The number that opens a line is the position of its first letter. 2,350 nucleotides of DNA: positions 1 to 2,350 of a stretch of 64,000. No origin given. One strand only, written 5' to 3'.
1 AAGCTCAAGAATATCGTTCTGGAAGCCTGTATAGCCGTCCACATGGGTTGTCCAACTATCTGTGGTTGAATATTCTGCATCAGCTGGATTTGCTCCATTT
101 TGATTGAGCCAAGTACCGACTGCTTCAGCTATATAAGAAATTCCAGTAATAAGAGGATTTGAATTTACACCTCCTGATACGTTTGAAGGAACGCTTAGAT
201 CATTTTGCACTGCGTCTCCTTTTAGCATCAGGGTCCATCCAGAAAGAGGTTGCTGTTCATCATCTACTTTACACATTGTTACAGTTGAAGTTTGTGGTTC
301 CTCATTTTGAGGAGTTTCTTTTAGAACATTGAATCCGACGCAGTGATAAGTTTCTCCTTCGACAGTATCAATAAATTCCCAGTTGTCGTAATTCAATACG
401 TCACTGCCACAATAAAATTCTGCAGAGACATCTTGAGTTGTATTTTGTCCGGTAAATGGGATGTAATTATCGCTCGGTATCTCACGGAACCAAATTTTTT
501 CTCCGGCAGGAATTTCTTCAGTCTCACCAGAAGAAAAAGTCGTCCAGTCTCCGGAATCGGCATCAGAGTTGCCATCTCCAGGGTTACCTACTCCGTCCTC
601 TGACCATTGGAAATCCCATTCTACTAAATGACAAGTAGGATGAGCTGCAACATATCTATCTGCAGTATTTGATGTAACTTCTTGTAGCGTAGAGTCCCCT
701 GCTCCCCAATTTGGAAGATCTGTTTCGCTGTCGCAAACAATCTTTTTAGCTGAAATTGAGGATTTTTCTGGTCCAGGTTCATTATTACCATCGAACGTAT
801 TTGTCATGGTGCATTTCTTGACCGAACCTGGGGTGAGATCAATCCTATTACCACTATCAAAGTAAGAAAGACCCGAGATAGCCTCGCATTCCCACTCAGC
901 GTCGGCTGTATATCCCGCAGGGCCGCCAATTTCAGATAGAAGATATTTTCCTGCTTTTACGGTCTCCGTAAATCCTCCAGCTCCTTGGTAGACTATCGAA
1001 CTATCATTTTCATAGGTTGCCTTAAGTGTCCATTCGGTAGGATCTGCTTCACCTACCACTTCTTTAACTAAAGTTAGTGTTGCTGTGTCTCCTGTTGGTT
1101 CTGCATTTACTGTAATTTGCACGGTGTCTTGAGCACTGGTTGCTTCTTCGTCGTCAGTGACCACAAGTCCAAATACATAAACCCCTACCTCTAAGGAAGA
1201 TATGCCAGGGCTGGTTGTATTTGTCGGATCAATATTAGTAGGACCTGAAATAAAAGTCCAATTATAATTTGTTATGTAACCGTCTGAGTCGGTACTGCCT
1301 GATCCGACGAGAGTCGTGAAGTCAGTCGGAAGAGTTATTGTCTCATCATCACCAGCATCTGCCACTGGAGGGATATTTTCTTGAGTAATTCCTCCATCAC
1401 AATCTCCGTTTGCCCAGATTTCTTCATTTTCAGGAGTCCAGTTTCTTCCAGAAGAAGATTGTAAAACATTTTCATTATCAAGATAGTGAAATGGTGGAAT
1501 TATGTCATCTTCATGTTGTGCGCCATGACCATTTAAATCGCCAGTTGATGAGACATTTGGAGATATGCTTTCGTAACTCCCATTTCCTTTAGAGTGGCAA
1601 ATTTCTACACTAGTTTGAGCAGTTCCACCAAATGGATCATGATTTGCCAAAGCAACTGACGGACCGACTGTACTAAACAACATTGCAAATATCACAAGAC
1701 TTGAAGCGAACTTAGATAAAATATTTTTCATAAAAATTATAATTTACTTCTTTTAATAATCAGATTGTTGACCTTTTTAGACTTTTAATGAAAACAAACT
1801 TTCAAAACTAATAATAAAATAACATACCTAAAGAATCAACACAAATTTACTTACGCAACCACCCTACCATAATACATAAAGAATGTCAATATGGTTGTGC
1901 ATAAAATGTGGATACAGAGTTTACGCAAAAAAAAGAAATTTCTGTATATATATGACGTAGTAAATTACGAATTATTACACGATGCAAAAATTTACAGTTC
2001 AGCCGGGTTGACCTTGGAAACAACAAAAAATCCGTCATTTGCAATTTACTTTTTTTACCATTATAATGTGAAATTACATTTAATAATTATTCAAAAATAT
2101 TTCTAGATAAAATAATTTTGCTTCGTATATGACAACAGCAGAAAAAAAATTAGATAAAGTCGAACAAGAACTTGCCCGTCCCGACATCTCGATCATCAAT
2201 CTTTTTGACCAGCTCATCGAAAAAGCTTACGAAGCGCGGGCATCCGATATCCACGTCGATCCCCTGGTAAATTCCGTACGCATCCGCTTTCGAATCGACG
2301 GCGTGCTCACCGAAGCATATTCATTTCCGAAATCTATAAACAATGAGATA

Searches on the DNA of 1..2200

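Call 71: search_rna_families(source=window, start=1, end=2200, threshold=evalue, max_evalue=1)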
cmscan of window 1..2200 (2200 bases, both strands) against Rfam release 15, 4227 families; matches with E-value up to 1: 0.
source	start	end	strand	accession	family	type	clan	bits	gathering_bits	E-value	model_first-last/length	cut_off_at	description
